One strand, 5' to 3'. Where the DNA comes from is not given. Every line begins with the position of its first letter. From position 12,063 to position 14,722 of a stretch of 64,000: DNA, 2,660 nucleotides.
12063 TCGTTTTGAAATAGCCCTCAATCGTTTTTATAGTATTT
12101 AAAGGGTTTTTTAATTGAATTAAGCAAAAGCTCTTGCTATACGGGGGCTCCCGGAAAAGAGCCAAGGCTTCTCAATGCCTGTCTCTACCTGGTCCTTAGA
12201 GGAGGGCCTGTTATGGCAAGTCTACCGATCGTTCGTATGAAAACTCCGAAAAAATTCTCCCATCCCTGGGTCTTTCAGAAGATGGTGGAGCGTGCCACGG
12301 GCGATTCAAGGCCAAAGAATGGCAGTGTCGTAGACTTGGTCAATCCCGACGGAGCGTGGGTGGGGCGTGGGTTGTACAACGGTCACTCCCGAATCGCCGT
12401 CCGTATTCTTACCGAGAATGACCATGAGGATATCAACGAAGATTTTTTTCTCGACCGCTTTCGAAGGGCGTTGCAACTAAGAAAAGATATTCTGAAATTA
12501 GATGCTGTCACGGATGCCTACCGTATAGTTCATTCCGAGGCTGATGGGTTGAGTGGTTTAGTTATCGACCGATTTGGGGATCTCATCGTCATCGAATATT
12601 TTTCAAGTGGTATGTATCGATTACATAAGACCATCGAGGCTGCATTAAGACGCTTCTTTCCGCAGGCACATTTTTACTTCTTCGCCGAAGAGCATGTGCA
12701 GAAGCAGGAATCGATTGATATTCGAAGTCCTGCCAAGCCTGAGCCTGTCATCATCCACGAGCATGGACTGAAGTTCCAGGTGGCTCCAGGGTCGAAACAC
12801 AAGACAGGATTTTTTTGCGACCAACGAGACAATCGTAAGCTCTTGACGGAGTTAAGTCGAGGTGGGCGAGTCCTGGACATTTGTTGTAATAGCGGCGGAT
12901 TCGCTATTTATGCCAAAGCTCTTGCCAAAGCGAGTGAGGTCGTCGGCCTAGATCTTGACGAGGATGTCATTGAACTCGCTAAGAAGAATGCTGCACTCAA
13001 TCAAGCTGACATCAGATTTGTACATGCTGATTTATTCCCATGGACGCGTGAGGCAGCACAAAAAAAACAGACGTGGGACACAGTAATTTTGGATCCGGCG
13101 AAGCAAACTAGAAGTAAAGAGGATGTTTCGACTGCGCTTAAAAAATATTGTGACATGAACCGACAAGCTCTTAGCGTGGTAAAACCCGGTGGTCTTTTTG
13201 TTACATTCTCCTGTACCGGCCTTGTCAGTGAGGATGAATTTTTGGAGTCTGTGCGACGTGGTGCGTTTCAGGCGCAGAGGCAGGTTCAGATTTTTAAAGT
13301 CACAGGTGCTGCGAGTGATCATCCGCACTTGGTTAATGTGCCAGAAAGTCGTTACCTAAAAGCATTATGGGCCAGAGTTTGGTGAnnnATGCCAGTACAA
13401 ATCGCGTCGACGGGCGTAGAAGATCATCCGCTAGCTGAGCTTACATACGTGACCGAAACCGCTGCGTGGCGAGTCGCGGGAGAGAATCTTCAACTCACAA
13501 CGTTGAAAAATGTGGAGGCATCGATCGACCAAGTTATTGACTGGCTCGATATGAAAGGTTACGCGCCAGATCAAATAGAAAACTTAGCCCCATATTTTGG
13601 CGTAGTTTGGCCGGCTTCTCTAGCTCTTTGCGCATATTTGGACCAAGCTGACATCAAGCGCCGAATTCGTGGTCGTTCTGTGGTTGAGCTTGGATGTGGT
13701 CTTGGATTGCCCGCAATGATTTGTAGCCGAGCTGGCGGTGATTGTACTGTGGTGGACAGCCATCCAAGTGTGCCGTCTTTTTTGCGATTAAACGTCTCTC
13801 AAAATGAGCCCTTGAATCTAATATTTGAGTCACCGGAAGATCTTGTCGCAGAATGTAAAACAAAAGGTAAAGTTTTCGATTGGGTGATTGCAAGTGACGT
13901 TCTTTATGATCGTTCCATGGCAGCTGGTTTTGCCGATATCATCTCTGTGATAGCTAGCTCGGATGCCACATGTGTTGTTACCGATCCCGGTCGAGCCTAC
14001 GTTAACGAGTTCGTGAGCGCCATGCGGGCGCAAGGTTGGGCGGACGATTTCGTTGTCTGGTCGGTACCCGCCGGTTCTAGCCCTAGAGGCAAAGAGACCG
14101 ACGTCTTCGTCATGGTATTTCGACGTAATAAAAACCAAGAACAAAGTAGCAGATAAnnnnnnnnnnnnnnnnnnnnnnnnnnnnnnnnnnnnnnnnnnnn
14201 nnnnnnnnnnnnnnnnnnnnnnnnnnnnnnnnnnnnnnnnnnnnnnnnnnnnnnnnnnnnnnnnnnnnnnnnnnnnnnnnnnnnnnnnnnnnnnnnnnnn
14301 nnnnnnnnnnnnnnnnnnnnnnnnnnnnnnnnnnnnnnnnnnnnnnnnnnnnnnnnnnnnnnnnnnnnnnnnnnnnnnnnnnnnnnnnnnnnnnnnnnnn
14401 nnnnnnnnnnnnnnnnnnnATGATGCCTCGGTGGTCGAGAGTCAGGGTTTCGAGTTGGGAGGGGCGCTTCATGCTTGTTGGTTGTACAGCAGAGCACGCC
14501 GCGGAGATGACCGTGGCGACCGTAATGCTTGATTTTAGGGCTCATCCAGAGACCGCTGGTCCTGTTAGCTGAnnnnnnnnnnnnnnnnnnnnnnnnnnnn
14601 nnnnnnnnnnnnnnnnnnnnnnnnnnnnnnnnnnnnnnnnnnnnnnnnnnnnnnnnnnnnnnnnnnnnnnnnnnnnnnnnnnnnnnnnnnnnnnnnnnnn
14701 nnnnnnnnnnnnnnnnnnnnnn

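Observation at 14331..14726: Promoter-to-terminator unit with no credible ORF between tRNA-Val and thiQ: candidate novel structured RNA (~360 nt)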

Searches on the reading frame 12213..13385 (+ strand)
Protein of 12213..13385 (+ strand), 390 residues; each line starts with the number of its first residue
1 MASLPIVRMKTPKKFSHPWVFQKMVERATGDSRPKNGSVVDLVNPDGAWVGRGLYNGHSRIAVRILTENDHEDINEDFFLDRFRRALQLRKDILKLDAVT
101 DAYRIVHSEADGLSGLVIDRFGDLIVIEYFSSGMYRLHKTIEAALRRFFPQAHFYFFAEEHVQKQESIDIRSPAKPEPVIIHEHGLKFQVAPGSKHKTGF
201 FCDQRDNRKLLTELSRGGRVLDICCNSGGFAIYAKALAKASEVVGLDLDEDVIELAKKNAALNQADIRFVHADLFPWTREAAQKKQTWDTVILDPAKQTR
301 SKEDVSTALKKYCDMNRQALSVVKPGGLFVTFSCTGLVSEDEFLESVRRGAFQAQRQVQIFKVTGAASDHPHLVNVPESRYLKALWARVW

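Call 11: search_protein_families(library=pfam, proteins=[window:12213-13385:+], max_evalue=0.1)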
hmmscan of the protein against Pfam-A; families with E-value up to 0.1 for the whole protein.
window:12213-13385:+ (390 aa): 19 families
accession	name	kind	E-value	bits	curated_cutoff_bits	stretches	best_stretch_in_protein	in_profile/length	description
PF17785.7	PUA_3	-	1.9e-15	56.8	22.6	1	17-67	15-63/64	PUA-like domain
PF10672.15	Methyltrans_SAM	-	1.1e-13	51.6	27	1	177-352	84-257/286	S-adenosylmethionine-dependent methyltransferase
PF13847.12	Methyltransf_31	-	7.1e-12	45.7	27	1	215-351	2-126/145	Methyltransferase domain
PF13649.12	Methyltransf_25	-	1e-10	42.6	27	1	220-313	1-90/97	Methyltransferase domain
PF01728.25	FtsJ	-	6.2e-10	39.7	24.1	1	214-349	19-154/181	FtsJ-like methyltransferase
PF02475.24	TRM5-TYW2_MTfase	-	2.3e-08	34.6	28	1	180-299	2-116/164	TRM5/TYW2 methyltransferase domain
PF06325.19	PrmA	-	7.3e-08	32.7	22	1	214-291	159-230/296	Ribosomal protein L11 methyltransferase (PrmA)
PF05175.20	MTS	-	7.5e-08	32.6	23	1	210-331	23-138/170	Methyltransferase small domain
PF13489.12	Methyltransf_23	-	1.4e-06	28.6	27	1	209-292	15-86/164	Methyltransferase domain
PF01209.24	Ubie_methyltran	-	3.5e-06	27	20.1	1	215-332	46-152/233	ubiE/COQ5 methyltransferase family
PF01189.24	Methyltr_RsmB-F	-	1e-05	25.8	27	1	216-342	8-147/199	16S rRNA methyltransferase RsmB/F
PF08241.18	Methyltransf_11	-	1.5e-05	26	21.2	1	221-275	1-52/95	Methyltransferase domain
PF09445.16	Methyltransf_15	-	4.2e-05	23.6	22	1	219-295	3-79/165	RNA cap guanine-N2 methyltransferase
PF03602.21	Cons_hypoth95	-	4.9e-05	23.5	24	1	215-323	40-150/182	Conserved hypothetical protein 95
PF08242.18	Methyltransf_12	-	8.9e-05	23.6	30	1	221-292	1-70/98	Methyltransferase domain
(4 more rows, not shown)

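Call 12: find_related_loci(query=window:12213-13385:+, collection=genome_contigs, flank=6000)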
Query window:12213-13385:+ (390 aa) in genome_contigs; peptide patterns used: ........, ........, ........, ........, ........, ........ (x = any residue, [..] = any of these).
599 stretches matched a pattern (row limit reached: there are more); 589 encode a relative of the query (tblastn E <= 1e-3); the best 80 are kept; 80 distinct loci.
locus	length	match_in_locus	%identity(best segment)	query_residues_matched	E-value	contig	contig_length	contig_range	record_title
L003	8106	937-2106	88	1-390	0e+0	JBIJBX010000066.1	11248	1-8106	MAG: Oligoflexales bacterium isolate ME2006-08-10D11_3300044971_group2_bin84 Rohwer_bin1141_scaffold_5446_c1, whole geno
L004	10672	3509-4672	86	3-390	0e+0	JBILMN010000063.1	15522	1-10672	MAG: Oligoflexales bacterium isolate ME2017-08-24_3300042518_group7_bin6 Rohwer_bin1145_scaffold_2365_c1, whole genome s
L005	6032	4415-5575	75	4-390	0e+0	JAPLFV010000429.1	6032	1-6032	MAG: Proteobacteria bacterium isolate LacPavin_0818_WC50_MAG_42_9 LacPavin_0818_WC50_scaffold_592460, whole genome shotg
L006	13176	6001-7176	74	1-390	0e+0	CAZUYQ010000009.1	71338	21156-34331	MAG TPA_asm: uncultured Polynucleobacter sp. isolate SRP285395_co2_426 genome assembly, contig: NODE_480_length_71338_co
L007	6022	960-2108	63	5-389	2e-167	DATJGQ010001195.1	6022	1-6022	MAG TPA_asm: Gemmataceae bacterium isolate SMAG_U15490 k141_7289913, whole genome shotgun sequence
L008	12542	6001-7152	63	4-389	7e-166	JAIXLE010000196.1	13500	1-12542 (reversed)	MAG: Bacteroidales bacterium isolate UW1SPNA076 one-stage_bin076_NODE_3169, whole genome shotgun sequence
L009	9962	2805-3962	62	3-390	1e-165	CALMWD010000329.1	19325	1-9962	MAG TPA_asm: uncultured Rhodanobacteraceae bacterium isolate SRR8859111_bin.10_CONCOCT_v1.1_MAG genome assembly, contig:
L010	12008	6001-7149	65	5-389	3e-165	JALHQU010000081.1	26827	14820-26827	MAG: Fimbriiglobus sp. isolate maxbin.043 c_000000007777, whole genome shotgun sequence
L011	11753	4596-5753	62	4-390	3e-164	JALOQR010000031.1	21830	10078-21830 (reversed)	MAG: Fimbriiglobus sp. isolate Prado160 scaffold_3095, whole genome shotgun sequence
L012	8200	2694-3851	61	3-390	5e-164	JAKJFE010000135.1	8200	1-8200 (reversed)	MAG: Proteobacteria bacterium isolate UR.bin165 UR_contig_27537, whole genome shotgun sequence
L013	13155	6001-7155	61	3-389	2e-163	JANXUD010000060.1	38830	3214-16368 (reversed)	MAG: Gammaproteobacteria bacterium isolate 339R_metabat_265 339R_k141_317823, whole genome shotgun sequence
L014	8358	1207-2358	61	4-389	2e-163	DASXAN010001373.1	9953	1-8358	MAG TPA_asm: Gemmataceae bacterium isolate SMAG_U3767 k141_3416590, whole genome shotgun sequence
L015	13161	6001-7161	60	1-389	2e-162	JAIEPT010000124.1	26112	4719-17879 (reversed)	MAG: Gemmataceae bacterium isolate co.spades.DASTOOL.2.5kb_055 c_000000439399, whole genome shotgun sequence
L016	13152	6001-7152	60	4-389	1e-161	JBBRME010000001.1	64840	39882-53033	MAG: Gemmatales bacterium isolate La1_metabat2.007 LA1C_B2.007_k141_104142L_64840_cov_13.5465, whole genome shotgun sequ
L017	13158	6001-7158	62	2-389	1e-161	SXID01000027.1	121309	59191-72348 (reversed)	MAG: Planctomycetia bacterium isolate F1-120-MAGs040 F1-120__c71744, whole genome shotgun sequence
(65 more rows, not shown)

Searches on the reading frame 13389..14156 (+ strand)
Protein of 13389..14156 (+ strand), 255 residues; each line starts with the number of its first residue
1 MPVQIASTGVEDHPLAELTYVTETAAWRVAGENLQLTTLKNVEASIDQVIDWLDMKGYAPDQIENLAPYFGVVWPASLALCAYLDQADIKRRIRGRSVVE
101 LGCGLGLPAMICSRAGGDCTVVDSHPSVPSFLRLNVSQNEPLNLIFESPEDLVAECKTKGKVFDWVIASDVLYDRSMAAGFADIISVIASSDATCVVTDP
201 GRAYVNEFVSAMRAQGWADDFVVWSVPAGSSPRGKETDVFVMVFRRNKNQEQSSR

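Call 10: find_encoding_contigs(protein=window:13389-14156:+, flank=3000, max_places=10)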
Protein window:13389-14156:+ (255 aa): 4 contigs read that carry it; 2 places shown.
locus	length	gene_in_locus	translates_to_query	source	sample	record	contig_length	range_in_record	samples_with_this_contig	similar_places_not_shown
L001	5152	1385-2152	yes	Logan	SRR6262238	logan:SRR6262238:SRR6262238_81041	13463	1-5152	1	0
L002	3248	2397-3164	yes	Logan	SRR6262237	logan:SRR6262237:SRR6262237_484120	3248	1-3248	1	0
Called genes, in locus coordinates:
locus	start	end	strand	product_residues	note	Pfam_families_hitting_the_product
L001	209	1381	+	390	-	PF17785:PUA_3, PF10672:Methyltrans_SAM, PF02475:TRM5-TYW2_MTfase (weak), PF06325:PrmA, PF05175:MTS, PF01728:FtsJ, PF13649:Methyltransf_25, PF13847:Methyltransf_31, +4 more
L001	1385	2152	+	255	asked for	PF10294:Methyltransf_16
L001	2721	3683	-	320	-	PF00005:ABC_tran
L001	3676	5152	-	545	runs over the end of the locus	PF00528:BPD_transp_1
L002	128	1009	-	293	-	PF08032:SpoU_sub_bind, PF00588:SpoU_methylase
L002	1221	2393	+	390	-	PF17785:PUA_3, PF10672:Methyltrans_SAM, PF02475:TRM5-TYW2_MTfase (weak), PF06325:PrmA, PF05175:MTS, PF01728:FtsJ, PF13649:Methyltransf_25, PF13847:Methyltransf_31, +4 more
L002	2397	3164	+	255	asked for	PF10294:Methyltransf_16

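Call 11: search_protein_families(library=pfam, proteins=[window:13389-14156:+], max_evalue=0.1)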
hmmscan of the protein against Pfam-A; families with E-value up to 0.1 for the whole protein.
window:13389-14156:+ (255 aa): 6 families
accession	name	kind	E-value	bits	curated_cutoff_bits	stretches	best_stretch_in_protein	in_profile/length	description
PF10294.15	Methyltransf_16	-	1.7e-10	41.3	21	1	71-198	19-156/174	Lysine methyltransferase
PF13649.12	Methyltransf_25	-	0.0003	21.8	27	1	98-187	1-92/97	Methyltransferase domain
PF13489.12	Methyltransf_23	-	0.00033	20.9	27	1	92-218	20-133/164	Methyltransferase domain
PF08241.18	Methyltransf_11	-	0.0051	17.9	21.2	1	100-173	2-71/95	Methyltransferase domain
PF08242.18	Methyltransf_12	-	0.021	16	30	1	99-173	1-76/98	Methyltransferase domain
PF05175.20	MTS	-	0.029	14.5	23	1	87-167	30-103/170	Methyltransferase small domain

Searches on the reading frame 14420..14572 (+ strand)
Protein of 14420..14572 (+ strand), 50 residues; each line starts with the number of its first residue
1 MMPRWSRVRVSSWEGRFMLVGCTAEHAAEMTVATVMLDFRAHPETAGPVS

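Call 11: search_protein_families(library=pfam, proteins=[window:14420-14572:+], max_evalue=0.1)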
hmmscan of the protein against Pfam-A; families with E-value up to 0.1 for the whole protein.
window:14420-14572:+ (50 aa): 0 families

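Call 21: find_homologous_proteins(query=window:14420-14569:+, max_evalue=10)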
Query window:14420-14569:+ (50 aa): 4 proteins with E <= 10 among 4 candidates.
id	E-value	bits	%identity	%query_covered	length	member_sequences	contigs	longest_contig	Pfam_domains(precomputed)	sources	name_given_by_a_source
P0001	9.9e-15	71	88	80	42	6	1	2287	-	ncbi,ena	-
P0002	8.3e-12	62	97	64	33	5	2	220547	-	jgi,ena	jgi:hypothetical protein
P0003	1.9e-10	58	91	66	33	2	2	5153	-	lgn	-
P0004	4.9e-10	56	88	64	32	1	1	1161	-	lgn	-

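Call 23: find_encoding_contigs(protein=P0002, flank=4000, max_places=10)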
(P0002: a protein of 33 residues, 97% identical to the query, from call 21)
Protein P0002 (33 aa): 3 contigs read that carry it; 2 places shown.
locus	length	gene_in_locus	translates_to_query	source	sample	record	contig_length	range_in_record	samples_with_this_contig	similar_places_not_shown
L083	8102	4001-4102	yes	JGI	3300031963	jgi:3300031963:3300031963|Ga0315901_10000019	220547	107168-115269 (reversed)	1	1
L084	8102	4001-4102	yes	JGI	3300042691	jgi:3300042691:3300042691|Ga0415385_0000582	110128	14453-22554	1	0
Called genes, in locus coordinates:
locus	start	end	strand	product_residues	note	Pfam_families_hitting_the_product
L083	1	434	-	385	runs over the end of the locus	-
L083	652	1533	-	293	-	PF08032:SpoU_sub_bind, PF00588:SpoU_methylase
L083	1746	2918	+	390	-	PF17785:PUA_3, PF10672:Methyltrans_SAM, PF02475:TRM5-TYW2_MTfase (weak), PF06325:PrmA, PF05175:MTS, PF01728:FtsJ, PF13649:Methyltransf_25, PF13847:Methyltransf_31, +5 more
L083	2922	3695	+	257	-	PF10294:Methyltransf_16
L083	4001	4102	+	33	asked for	-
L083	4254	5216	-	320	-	PF00005:ABC_tran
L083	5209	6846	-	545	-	PF00528:BPD_transp_1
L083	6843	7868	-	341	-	PF01547:SBP_bac_1, PF13531:SBP_bac_11, PF13343:SBP_bac_6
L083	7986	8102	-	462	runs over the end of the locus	PF01077:NIR_SIR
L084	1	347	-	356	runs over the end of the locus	-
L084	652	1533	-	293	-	PF08032:SpoU_sub_bind, PF00588:SpoU_methylase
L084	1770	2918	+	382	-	PF17785:PUA_3, PF10672:Methyltrans_SAM, PF02475:TRM5-TYW2_MTfase (weak), PF06325:PrmA, PF05175:MTS, PF01728:FtsJ, PF13649:Methyltransf_25, PF13847:Methyltransf_31, +5 more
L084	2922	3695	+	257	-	PF10294:Methyltransf_16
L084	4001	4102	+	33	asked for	-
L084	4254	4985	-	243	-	PF00005:ABC_tran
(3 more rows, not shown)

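Call 28: find_encoding_contigs(protein=P0001, flank=2500, max_places=6)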
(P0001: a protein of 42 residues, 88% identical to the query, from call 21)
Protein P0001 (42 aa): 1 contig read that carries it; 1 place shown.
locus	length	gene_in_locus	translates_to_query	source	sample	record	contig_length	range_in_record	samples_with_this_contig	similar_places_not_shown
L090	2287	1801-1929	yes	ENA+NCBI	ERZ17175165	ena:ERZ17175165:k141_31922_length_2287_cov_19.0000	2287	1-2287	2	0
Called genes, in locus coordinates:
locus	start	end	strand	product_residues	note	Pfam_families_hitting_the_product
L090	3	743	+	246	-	?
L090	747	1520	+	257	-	PF10294:Methyltransf_16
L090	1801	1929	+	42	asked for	-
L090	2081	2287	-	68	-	?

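Call 29: find_encoding_contigs(protein=P0004, flank=2500, max_places=6)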
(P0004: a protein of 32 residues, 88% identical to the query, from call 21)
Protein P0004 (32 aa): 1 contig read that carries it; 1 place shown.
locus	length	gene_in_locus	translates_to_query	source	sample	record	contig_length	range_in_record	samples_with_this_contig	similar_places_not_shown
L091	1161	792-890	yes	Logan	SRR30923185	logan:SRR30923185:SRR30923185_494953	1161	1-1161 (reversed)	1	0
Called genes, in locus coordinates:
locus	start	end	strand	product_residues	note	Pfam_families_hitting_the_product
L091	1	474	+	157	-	?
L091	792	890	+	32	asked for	-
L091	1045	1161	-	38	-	?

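Call 30: find_encoding_contigs(protein=P0003, flank=2500, max_places=6)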
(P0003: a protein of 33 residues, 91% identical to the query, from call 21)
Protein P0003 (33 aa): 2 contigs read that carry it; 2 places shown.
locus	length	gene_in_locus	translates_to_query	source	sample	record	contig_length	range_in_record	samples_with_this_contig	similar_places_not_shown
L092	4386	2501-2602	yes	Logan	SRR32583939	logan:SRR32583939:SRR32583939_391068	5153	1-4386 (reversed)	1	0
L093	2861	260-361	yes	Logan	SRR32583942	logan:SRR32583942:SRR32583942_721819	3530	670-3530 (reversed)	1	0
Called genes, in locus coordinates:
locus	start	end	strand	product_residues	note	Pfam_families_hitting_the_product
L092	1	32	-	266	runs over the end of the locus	?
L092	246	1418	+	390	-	PF17785:PUA_3, PF10672:Methyltrans_SAM, PF02475:TRM5-TYW2_MTfase (weak), PF06325:PrmA, PF05175:MTS, PF01728:FtsJ, PF13649:Methyltransf_25, PF13847:Methyltransf_31, +5 more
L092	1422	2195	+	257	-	PF10294:Methyltransf_16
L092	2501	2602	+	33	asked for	-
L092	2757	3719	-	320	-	PF00005:ABC_tran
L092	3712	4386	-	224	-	?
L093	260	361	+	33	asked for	-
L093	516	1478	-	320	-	PF00005:ABC_tran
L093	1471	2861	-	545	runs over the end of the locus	PF00528:BPD_transp_1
